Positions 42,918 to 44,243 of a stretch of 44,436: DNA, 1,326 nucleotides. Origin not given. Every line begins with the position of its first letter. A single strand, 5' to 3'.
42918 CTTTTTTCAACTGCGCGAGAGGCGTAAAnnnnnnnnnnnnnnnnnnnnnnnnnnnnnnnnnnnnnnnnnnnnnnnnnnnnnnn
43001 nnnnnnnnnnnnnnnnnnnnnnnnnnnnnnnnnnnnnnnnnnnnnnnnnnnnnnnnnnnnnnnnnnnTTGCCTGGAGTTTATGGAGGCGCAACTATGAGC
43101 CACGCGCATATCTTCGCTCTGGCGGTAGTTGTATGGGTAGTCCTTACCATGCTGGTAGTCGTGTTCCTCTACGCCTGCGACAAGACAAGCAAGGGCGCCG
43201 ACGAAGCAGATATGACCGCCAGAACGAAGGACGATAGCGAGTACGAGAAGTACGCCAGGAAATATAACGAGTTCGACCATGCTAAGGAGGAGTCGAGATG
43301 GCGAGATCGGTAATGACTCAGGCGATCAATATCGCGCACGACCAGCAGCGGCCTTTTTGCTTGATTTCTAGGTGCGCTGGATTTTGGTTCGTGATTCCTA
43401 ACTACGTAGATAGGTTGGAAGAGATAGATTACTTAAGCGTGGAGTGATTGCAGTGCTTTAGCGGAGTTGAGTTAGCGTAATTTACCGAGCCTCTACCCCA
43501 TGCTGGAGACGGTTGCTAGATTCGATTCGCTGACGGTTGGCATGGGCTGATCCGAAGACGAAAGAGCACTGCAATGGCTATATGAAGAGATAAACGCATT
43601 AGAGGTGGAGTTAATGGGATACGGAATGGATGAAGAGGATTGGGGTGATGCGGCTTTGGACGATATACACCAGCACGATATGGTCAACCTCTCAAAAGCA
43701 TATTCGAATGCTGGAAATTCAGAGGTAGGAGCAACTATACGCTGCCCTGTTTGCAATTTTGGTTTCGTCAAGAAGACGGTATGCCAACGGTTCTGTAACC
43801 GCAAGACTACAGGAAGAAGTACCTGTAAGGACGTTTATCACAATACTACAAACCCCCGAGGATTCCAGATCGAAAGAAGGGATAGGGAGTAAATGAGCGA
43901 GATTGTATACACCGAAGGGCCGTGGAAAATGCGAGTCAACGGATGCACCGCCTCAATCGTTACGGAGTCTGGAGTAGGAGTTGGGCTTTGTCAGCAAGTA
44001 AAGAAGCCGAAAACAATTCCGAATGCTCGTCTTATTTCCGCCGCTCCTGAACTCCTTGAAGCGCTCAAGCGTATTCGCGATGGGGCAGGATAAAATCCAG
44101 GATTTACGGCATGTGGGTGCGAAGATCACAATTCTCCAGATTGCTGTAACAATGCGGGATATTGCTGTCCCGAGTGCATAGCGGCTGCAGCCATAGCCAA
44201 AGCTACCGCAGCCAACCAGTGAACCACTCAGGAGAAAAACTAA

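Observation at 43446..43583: Secondary-structure model with + strand-specific compensatory changes and a 6-bp loop-loop pseudoknot (copy B)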

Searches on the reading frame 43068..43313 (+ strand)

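Call 20: search_protein_families(library=pfam, proteins=[window:43068-43313:+], max_evalue=0.01)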
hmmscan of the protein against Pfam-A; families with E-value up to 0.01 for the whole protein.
window:43068-43313:+ (81 aa): 1 family
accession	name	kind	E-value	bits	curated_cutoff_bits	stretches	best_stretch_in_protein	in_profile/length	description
PF14851.11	FAM176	-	0.0051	17.1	31.5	1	12-75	22-83/152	FAM176 family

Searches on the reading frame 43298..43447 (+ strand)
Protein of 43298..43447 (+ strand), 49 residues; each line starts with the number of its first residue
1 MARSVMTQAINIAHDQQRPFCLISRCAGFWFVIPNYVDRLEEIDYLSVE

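Call 20: search_protein_families(library=pfam, proteins=[window:43298-43447:+], max_evalue=0.01)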
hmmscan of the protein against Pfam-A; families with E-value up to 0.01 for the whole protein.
window:43298-43447:+ (49 aa): 0 families

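Call 83: find_encoding_contigs(protein=window:43298-43447:+, flank=3000, max_places=10)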
Protein window:43298-43447:+ (49 aa): 5 contigs read that carry it; 4 places shown.
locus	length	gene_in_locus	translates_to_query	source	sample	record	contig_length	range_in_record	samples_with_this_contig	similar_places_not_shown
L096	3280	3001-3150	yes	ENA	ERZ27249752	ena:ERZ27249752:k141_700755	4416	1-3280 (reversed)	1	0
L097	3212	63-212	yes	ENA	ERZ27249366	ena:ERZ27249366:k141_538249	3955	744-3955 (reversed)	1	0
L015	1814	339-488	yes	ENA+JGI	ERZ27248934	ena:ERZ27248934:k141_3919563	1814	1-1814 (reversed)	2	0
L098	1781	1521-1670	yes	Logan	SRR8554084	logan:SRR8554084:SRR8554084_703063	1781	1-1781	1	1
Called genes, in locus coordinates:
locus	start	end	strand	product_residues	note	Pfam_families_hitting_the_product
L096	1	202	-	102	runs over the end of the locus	-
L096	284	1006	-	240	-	PF09588:YqaJ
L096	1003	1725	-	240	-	PF04404:ERF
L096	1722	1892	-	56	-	-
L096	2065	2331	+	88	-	-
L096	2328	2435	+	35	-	-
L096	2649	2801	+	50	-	-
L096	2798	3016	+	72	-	-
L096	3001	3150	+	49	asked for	-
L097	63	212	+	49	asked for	-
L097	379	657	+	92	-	-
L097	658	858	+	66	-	PF27050:Phage_P22_Y8K6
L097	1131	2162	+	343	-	-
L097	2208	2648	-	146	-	-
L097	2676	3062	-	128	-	-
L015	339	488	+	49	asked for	-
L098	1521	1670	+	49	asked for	-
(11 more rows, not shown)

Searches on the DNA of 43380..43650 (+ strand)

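Call 10: search_rna_families(source=window, start=43380, end=43650, threshold=evalue, max_evalue=10, show_alignments=3)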
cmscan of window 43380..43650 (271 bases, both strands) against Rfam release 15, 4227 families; matches with E-value up to 10: 0.
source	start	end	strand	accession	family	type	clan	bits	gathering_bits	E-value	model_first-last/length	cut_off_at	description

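Call 12: search_dna_similar(query=window:43446-43583:+, collection=phages, mode=distant, max_rows=40, max_evalue=0.01)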
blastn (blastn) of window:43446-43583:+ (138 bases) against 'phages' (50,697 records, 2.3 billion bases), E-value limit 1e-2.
No match.

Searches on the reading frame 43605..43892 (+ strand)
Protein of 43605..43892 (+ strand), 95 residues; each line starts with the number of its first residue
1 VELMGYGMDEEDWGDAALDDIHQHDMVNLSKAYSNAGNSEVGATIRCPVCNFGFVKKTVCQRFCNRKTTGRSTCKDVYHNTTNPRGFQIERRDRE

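Call 20: search_protein_families(library=pfam, proteins=[window:43605-43892:+], max_evalue=0.01)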
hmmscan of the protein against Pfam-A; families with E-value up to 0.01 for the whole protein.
window:43605-43892:+ (95 aa): 0 families

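Call 31: find_encoding_contigs(protein=window:43614-43892:+, flank=5000, max_places=10)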
Protein window:43614-43892:+ (92 aa): 3 contigs read that carry it; 3 places shown.
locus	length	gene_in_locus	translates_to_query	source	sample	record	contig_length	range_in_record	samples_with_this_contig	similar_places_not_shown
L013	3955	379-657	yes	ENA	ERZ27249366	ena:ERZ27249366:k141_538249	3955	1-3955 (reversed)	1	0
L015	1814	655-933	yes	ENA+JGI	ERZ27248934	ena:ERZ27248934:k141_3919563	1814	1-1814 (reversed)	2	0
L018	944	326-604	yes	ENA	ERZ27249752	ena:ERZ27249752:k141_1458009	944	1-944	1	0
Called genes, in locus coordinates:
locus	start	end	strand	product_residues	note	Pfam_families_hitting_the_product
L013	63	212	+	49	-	-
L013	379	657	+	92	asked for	-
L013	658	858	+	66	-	PF27050:Phage_P22_Y8K6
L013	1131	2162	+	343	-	-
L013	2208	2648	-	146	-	-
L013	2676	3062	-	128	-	-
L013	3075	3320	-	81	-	-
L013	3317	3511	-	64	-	-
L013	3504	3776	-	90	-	-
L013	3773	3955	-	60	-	?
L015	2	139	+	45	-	?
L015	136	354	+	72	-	-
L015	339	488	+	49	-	-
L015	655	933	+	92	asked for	-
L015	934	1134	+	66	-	PF27050:Phage_P22_Y8K6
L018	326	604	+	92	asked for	-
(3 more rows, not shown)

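Call 81: find_homologous_proteins(query=window:43614-43892:+, max_evalue=0.001)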
Query window:43614-43892:+ (92 aa): 1 proteins with E <= 0.001 among 1 candidates.
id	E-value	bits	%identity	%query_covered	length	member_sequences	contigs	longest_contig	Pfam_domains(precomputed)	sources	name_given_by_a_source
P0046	2.6e-59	215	100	100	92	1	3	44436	-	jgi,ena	-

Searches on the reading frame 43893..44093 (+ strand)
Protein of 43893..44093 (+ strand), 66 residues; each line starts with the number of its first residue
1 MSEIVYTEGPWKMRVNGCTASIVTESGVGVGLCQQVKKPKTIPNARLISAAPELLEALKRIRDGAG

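Call 20: search_protein_families(library=pfam, proteins=[window:43893-44093:+], max_evalue=0.01)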
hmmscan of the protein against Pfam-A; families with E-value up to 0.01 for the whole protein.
window:43893-44093:+ (66 aa): 0 families

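Call 27: find_encoding_contigs(protein=window:43893-44093:+, flank=10000, max_places=10)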
Protein window:43893-44093:+ (66 aa): 6 contigs read that carry it; 6 places shown.
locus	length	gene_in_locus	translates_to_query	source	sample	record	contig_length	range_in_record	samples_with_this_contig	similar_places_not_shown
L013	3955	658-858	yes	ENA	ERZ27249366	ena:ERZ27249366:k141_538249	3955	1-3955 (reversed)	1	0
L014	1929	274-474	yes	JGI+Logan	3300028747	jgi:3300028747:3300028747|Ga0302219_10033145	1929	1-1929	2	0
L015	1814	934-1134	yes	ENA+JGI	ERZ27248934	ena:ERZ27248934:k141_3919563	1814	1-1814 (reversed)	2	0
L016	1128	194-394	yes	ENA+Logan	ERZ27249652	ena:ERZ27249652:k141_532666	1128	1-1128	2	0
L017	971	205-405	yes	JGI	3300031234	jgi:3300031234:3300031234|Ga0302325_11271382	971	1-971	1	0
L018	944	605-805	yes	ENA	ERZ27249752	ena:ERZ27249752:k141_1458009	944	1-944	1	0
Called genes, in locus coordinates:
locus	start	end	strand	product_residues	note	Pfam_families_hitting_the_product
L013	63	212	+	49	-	-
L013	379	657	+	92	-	-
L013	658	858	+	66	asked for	PF27050:Phage_P22_Y8K6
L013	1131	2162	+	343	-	-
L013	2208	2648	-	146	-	-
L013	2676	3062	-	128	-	-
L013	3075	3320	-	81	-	-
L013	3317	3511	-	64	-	-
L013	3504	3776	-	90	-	-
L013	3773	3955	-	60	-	?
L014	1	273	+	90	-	?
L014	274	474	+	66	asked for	PF27050:Phage_P22_Y8K6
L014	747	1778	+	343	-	-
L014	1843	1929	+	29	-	?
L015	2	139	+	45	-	?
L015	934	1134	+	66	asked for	PF27050:Phage_P22_Y8K6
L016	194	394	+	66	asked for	PF27050:Phage_P22_Y8K6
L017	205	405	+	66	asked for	PF27050:Phage_P22_Y8K6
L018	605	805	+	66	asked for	PF27050:Phage_P22_Y8K6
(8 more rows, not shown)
